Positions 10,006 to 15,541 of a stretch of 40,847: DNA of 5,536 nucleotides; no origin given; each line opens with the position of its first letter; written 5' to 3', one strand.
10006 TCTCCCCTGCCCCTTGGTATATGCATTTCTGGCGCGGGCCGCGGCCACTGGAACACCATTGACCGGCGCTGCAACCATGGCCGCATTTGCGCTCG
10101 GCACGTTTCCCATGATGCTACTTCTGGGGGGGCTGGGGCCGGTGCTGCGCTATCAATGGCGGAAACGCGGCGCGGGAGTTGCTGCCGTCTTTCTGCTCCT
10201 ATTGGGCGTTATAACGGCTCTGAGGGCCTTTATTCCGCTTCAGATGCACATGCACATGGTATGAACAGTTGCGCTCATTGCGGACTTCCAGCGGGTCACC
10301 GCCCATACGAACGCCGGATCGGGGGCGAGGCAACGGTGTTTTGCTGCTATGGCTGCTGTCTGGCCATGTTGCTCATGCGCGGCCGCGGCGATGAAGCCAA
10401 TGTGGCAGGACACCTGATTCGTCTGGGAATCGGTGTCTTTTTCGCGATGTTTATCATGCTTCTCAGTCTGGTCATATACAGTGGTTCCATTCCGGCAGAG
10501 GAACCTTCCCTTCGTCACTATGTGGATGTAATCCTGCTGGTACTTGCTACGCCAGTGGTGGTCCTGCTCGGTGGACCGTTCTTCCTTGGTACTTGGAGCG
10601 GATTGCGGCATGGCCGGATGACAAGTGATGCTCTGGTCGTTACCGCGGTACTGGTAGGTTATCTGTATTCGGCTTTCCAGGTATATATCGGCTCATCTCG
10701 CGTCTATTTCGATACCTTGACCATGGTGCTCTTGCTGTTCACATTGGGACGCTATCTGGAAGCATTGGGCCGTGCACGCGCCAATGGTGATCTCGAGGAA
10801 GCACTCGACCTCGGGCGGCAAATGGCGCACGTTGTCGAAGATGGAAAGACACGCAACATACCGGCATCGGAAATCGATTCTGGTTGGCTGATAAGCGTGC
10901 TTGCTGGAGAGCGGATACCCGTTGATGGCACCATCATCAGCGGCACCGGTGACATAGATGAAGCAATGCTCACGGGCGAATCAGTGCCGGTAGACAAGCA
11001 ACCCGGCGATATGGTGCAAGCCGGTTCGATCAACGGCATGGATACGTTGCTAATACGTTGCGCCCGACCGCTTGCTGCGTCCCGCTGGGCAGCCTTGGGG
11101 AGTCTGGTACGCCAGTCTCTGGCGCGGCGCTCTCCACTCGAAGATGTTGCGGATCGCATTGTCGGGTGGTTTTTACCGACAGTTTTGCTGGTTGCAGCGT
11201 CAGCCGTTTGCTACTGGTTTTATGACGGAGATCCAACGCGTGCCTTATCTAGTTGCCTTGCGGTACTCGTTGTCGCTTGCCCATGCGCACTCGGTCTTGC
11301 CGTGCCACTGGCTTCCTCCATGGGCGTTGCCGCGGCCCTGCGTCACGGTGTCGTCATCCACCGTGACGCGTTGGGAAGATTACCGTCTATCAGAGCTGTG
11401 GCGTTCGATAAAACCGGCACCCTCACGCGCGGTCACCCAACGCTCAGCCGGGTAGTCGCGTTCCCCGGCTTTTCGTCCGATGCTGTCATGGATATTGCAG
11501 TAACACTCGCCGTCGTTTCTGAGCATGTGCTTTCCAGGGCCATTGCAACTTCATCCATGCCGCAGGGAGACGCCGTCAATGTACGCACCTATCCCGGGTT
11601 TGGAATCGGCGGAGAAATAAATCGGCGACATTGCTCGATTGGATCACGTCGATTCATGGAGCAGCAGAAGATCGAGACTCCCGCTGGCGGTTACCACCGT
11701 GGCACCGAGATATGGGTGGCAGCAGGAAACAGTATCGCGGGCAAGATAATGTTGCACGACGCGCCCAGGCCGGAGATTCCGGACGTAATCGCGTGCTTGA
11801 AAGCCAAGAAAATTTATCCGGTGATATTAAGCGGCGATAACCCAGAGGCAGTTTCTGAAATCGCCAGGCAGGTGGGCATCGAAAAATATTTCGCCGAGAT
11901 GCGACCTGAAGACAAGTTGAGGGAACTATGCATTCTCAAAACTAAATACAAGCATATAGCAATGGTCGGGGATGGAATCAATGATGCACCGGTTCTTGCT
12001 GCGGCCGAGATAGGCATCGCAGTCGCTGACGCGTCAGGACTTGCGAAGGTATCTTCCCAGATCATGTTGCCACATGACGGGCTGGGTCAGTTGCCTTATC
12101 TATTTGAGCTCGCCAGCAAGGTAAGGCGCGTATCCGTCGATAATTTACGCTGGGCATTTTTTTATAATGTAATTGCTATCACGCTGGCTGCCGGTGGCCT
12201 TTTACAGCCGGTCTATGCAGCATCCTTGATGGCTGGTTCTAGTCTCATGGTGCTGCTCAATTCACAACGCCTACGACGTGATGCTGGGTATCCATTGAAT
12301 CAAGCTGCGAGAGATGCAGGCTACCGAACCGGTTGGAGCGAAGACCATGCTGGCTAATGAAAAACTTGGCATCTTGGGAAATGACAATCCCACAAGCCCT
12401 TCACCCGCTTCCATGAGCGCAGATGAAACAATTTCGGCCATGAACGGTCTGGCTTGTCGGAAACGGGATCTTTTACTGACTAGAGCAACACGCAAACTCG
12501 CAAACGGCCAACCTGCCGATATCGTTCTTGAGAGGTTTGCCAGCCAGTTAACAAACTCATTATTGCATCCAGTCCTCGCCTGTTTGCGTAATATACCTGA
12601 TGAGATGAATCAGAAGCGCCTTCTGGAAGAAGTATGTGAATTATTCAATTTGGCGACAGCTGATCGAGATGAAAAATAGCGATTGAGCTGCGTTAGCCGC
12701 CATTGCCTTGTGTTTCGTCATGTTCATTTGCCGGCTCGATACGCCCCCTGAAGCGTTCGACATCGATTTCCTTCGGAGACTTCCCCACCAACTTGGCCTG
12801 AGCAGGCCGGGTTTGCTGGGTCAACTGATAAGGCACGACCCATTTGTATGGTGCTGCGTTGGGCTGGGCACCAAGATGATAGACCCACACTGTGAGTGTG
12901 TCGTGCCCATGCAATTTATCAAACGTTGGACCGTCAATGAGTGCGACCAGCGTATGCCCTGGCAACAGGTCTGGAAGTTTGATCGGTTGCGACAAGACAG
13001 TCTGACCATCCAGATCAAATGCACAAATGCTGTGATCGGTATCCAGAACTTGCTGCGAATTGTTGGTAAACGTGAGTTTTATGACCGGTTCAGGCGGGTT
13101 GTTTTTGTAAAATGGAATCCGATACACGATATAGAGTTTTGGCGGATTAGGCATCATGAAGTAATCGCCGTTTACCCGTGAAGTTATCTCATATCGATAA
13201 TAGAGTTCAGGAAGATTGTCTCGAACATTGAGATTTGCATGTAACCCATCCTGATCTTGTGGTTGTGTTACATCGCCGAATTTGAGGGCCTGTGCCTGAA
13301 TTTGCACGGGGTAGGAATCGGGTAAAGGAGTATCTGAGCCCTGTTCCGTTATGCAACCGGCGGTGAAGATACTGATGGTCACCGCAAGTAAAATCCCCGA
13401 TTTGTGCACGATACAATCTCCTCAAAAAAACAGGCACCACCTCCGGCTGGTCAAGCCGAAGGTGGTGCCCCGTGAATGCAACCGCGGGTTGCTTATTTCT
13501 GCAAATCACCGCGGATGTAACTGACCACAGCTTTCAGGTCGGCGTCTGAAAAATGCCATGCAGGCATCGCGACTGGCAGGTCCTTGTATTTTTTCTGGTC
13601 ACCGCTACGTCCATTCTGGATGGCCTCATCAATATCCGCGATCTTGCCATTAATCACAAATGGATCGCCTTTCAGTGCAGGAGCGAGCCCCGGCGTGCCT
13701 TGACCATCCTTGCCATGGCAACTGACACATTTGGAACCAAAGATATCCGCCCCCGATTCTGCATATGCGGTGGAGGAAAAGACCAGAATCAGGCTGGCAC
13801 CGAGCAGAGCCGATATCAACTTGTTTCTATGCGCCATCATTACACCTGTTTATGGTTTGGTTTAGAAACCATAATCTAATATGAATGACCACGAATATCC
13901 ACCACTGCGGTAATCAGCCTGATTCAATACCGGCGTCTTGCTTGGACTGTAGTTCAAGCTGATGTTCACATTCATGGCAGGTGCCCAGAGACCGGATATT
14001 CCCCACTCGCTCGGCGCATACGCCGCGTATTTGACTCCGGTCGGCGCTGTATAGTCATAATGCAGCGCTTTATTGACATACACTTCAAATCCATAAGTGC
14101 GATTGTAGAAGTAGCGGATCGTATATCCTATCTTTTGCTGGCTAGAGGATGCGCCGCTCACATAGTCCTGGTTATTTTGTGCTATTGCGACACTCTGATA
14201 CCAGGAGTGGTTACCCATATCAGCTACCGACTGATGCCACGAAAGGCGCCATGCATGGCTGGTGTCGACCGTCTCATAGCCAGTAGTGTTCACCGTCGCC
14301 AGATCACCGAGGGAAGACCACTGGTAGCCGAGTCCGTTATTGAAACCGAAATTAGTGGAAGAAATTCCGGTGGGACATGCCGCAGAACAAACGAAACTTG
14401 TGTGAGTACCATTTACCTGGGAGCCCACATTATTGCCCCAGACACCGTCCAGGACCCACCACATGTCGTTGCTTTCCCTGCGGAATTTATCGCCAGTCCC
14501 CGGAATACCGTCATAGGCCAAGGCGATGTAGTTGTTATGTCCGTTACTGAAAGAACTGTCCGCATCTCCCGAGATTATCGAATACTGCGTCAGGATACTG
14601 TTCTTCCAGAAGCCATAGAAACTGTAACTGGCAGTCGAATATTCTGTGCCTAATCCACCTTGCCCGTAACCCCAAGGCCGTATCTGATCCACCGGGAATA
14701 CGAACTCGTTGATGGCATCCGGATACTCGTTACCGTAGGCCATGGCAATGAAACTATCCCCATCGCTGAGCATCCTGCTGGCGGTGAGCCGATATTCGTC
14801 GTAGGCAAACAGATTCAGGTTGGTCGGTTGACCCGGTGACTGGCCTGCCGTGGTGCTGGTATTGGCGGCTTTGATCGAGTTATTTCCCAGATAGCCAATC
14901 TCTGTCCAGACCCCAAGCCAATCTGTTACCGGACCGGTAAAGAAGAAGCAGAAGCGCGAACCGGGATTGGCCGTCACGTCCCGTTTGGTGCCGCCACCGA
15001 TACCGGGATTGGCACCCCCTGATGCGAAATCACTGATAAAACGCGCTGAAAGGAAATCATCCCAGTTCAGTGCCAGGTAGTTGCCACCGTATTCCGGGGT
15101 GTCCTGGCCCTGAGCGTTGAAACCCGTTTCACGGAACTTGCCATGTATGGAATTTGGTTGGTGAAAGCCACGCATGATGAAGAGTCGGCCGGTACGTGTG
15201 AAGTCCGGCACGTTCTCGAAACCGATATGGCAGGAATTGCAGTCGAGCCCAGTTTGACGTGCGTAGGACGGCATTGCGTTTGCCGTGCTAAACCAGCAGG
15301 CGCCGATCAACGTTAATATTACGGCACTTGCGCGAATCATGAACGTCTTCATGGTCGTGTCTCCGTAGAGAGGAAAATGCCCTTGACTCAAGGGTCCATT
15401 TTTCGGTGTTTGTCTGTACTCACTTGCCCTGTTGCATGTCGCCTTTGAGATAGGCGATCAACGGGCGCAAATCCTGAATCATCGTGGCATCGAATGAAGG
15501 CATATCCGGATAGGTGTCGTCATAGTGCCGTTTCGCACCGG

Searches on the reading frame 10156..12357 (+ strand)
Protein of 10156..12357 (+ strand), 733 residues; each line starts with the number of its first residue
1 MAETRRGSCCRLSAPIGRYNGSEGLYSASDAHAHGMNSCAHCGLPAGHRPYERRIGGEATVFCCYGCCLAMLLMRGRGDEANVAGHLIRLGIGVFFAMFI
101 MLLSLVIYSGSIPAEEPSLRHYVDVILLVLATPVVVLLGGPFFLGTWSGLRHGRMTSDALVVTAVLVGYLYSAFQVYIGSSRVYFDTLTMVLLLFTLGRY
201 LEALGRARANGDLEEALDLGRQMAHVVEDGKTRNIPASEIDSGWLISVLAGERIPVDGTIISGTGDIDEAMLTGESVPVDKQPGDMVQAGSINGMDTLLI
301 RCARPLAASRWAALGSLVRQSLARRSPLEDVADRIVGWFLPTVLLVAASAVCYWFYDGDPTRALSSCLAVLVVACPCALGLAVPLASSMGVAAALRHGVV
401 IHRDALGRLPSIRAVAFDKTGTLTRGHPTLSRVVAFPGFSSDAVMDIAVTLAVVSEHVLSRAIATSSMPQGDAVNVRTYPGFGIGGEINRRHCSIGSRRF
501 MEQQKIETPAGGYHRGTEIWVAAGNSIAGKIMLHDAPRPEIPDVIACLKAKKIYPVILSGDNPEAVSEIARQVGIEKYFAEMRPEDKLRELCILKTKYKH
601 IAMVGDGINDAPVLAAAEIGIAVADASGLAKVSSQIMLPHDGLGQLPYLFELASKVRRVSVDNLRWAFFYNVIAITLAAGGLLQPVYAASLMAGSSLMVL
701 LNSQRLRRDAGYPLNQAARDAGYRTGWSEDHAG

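Call 7: search_protein_families(library=pfam, proteins=[window:10156-12357:+], max_evalue=0.001)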
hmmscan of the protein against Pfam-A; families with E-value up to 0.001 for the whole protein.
window:10156-12357:+ (733 aa): 4 families
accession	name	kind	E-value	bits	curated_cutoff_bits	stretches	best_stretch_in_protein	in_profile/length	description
PF00122.25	E1-E2_ATPase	-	2e-47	161.5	28.1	1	221-397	4-181/181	E1-E2 ATPase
PF00702.32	Hydrolase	-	1.3e-27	97.8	26.4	1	412-617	1-190/191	haloacid dehalogenase-like hydrolase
PF08282.18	Hydrolase_3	-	7.7e-05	23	20.9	0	593-632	198-237/255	haloacid dehalogenase-like hydrolase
PF12156.14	ATPase-cat_bd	-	0.00097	20.3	27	0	38-70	1-34/86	Putative metal-binding domain of cation transport ATPase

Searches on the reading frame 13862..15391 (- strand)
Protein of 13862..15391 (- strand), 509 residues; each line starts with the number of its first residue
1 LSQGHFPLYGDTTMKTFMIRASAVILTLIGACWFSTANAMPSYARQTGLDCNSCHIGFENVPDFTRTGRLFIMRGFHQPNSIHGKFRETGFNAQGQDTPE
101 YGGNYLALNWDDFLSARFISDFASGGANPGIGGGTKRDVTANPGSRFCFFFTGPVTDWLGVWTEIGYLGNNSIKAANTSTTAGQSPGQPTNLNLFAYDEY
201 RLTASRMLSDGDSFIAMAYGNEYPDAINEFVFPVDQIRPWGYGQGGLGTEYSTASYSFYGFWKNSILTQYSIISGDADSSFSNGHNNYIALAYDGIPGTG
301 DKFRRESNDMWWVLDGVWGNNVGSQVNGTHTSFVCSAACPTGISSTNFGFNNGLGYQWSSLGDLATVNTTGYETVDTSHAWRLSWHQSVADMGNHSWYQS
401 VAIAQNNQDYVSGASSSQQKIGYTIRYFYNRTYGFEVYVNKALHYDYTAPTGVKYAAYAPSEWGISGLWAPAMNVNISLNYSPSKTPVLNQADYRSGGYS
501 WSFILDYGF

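Call 7: search_protein_families(library=pfam, proteins=[window:13862-15391:-], max_evalue=0.001)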
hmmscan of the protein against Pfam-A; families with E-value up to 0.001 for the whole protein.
window:13862-15391:- (509 aa): 0 families

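Call 73: search_protein_representatives(protein=window:13862-15355:-)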
Query: 497 residues. Proteins with E-value up to 0.001 (for the whole library): 108; up to 1e-10: 40; up to 1e-30: 11. The best 108 are listed.
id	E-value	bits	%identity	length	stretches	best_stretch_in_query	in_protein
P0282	3.1e-206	702.7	63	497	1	10-497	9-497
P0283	5.0e-156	537.0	52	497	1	9-497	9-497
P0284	2.1e-98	346.8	41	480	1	21-497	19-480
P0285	1.1e-83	298.3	39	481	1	8-497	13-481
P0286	4.2e-83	296.4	38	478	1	6-491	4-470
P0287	7.8e-70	252.6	38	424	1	70-492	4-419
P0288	2.2e-47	178.5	71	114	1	5-114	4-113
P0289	3.8e-42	161.2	43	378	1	102-326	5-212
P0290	4.5e-41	157.7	35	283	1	205-471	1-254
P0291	5.8e-35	137.5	51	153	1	350-497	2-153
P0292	2.6e-34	135.4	70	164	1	14-99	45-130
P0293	3.7e-29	118.4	29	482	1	15-497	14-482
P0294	1.6e-27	113.0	58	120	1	24-117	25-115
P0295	3.4e-26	108.6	33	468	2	20-156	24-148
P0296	3.3e-24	102.0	35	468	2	18-155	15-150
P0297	7.9e-24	100.8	35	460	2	4-153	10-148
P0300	7.5e-23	97.6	29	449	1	9-497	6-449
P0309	6.0e-16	74.8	27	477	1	11-495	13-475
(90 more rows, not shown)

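Call 74: list_cluster_members(proteins=[P0282, P0283, P0284, P0285, P0293, P0295, P0296, P0297, P0300, P0309])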
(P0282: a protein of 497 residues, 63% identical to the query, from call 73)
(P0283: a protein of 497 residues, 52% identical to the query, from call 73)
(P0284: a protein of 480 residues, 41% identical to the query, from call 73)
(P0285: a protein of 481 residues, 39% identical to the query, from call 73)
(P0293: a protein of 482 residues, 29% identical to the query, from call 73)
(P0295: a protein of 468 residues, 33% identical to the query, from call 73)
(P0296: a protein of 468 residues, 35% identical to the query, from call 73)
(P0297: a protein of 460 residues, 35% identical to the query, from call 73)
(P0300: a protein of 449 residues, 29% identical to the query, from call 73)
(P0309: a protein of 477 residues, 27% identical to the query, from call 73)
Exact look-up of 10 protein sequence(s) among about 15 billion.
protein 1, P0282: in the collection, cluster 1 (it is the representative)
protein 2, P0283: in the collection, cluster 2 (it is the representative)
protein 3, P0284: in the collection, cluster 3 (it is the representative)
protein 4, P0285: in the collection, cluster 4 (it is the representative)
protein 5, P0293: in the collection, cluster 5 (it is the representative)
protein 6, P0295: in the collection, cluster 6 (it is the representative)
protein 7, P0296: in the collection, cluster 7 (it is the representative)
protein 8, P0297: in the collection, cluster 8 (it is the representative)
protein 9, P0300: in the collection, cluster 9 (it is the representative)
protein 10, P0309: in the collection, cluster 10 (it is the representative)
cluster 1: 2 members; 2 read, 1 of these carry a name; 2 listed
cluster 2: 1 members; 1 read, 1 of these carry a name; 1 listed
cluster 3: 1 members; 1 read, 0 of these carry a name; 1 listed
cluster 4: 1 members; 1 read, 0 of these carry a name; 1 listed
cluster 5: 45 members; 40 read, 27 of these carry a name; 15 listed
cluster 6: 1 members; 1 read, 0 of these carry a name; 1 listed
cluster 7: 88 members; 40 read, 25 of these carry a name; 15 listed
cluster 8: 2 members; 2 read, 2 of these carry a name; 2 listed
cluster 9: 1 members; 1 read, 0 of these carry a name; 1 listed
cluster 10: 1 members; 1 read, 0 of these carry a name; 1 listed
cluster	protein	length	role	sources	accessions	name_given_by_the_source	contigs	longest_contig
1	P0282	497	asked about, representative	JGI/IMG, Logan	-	-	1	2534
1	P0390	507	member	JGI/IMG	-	hypothetical protein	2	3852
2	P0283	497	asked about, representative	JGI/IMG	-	hypothetical protein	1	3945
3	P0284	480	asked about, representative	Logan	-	-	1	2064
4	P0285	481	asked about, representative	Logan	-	-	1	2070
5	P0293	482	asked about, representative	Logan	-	-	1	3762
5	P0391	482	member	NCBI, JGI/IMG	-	hypothetical protein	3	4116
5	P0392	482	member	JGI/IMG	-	hypothetical protein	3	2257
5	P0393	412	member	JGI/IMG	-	hypothetical protein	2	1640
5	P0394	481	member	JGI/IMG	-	hypothetical protein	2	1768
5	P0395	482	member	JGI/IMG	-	hypothetical protein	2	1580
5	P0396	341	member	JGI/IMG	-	hypothetical protein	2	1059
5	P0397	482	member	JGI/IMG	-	hypothetical protein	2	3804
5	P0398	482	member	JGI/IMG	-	hypothetical protein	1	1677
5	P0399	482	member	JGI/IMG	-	hypothetical protein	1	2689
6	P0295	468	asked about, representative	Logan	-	-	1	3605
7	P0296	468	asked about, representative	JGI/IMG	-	-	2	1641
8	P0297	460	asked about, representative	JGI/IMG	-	hypothetical protein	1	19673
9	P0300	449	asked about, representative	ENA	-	-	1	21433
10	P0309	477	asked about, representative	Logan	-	-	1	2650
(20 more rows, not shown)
